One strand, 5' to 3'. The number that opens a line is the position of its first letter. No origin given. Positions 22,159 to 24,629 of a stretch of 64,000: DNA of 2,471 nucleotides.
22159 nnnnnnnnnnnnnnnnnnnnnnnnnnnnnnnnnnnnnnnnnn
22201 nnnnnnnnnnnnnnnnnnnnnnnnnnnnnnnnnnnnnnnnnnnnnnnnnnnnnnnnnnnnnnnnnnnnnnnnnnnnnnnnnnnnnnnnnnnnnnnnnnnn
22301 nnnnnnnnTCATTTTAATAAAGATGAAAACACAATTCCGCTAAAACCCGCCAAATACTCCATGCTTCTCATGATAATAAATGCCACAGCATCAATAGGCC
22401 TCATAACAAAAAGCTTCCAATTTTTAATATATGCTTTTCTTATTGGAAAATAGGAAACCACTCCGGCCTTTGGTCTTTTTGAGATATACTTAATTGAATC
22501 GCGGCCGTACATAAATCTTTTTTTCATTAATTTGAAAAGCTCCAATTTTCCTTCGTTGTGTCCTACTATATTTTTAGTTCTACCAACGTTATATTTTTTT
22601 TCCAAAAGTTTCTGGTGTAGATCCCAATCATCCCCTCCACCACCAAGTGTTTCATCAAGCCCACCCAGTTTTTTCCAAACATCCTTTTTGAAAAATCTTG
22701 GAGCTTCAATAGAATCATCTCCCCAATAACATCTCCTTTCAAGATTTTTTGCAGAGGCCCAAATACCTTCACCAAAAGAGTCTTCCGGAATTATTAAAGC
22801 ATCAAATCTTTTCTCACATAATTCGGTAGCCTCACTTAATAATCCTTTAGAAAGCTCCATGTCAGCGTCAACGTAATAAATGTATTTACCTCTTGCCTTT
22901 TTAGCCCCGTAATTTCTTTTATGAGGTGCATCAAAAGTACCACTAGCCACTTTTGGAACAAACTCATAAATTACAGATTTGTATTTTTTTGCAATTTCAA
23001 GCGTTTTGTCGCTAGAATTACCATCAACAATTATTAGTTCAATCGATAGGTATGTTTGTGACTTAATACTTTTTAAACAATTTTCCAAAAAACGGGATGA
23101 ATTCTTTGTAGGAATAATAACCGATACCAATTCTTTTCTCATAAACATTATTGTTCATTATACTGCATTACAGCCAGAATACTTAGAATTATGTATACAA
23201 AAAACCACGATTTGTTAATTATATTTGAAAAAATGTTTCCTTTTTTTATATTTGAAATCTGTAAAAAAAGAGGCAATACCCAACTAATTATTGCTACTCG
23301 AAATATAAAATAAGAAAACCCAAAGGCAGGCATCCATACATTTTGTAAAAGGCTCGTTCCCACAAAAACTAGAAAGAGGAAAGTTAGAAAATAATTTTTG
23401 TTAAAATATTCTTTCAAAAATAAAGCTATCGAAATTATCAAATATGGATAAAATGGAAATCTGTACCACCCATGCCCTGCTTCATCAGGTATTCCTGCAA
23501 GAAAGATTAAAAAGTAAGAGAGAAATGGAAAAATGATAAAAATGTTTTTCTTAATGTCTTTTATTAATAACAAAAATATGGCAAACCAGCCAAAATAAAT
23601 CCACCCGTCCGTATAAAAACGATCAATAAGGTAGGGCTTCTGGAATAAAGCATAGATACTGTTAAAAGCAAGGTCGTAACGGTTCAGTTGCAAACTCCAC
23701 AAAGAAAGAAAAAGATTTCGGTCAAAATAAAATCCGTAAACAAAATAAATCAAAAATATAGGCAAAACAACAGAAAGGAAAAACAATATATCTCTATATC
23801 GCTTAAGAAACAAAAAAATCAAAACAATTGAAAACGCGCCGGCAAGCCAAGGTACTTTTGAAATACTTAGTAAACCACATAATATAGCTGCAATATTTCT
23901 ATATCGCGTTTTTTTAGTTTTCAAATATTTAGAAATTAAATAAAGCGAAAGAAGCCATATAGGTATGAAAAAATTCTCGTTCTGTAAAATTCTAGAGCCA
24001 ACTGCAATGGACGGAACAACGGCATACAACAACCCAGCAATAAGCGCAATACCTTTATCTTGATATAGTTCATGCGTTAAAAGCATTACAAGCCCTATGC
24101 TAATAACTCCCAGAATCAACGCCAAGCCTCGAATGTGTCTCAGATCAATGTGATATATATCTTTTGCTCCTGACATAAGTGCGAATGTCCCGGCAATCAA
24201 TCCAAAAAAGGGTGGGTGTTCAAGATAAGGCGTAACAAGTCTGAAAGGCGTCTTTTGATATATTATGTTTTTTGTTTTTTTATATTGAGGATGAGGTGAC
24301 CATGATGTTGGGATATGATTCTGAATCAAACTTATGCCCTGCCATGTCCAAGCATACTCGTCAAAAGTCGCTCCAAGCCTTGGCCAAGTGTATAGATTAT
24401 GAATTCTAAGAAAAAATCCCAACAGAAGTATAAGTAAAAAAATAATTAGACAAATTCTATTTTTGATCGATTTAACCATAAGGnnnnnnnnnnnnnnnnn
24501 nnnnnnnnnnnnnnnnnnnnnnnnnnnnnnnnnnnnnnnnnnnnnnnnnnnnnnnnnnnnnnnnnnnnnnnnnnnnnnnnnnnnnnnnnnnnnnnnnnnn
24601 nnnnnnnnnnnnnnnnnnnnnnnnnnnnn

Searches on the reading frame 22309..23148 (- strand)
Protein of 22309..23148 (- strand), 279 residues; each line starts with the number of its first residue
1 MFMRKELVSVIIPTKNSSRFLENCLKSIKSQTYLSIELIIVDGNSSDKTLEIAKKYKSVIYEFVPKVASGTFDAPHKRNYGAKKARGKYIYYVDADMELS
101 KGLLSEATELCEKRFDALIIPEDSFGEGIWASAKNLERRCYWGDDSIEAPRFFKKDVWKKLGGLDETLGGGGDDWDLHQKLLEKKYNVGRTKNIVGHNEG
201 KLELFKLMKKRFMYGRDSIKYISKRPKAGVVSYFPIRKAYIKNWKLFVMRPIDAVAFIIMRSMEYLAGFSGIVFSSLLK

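Call 12: search_protein_families(library=pfam, proteins=[window:22309-23148:-], max_evalue=0.001)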
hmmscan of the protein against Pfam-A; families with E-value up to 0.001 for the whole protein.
window:22309-23148:- (279 aa): 4 families
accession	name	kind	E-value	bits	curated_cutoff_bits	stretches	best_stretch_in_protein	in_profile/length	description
PF00535.33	Glycos_transf_2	-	6.4e-24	85.2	23.3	1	9-128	1-121/168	Glycosyl transferase family 2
PF10111.15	Glyco_tranf_2_2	-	7e-14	52.4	27.3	1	9-103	1-98/276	Glycosyltransferase like family 2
PF13641.12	Glyco_tranf_2_3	-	6.6e-06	26.7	27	1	8-111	3-111/230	Glycosyltransferase like family 2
PF02709.20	Glyco_transf_7C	-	0.00027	21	23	1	153-196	26-70/78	N-terminal domain of galactosyltransferase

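Call 46: search_protein_families(library=ncbifam, proteins=[window:22309-23148:-], max_evalue=1e-8)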
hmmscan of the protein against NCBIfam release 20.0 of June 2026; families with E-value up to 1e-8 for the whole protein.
window:22309-23148:- (279 aa): 8 families
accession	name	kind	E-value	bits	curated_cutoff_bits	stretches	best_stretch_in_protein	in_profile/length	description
NF007482.0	PRK10073.1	equivalog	4.1e-18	65.5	423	1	4-110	4-109/334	glycosyltransferase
NF047683.1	TeichurnBiosyTuaG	equivalog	5.1e-16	59.1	400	1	1-110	1-110/252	teichuronic acid biosynthesis protein TuaG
TIGR04283.1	glyco_like_mftF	equivalog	2.3e-15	56.8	182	1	8-164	1-154/221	TIGR04283 family arsenosugar biosynthesis glycosyltransferase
NF041875.1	EPS_EpsD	equivalog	2.5e-12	46.8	370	1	8-112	1-105/325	exopolysaccharide biosynthesis glycosyltransferase EpsD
TIGR03965.1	mycofact_glyco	equivalog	5e-12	45.4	280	1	6-108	74-176/467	mycofactocin biosynthesis glycosyltransferase MftF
NF050050.1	ProtGlycPglI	equivalog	3.3e-11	43.1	500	1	7-113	3-110/306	GalNAc(5)-diNAcBac-PP-undecaprenol beta-1,3-glucosyltransferase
NF038299.1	EPS_HpsN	equivalog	1.7e-10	40.4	425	1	7-111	2-106/317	hormogonium polysaccharide biosynthesis glycosyltransferase HpsN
TIGR03111.1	glyc2_xrt_Gpos1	hypoth_equivalog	1.7e-09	37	363.95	1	8-105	51-150/439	TIGR03111 family XrtG-associated glycosyltransferase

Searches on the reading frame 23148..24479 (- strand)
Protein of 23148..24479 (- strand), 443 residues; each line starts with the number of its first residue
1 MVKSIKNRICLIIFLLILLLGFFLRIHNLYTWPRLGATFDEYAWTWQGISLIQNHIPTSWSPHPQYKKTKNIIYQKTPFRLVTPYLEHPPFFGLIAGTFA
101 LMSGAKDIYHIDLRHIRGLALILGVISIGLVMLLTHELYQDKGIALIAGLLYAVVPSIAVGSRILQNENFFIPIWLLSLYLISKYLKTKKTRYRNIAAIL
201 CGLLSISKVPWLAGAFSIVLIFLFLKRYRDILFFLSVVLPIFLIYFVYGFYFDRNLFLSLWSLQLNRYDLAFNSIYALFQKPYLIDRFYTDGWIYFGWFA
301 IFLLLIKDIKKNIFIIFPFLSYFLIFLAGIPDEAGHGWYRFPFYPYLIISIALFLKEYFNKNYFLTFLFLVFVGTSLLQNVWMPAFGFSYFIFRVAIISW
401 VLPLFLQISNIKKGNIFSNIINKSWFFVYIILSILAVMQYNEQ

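Call 5: search_protein_families(library=pfam, proteins=[window:23148-24479:-], max_evalue=0.01)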
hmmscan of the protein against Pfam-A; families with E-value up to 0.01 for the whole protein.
window:23148-24479:- (443 aa): 1 family
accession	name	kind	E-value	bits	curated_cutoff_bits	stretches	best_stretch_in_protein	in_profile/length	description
PF13231.12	PMT_2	-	5.1e-12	46.7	26.1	1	88-238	2-147/160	Dolichyl-phosphate-mannose-protein mannosyltransferase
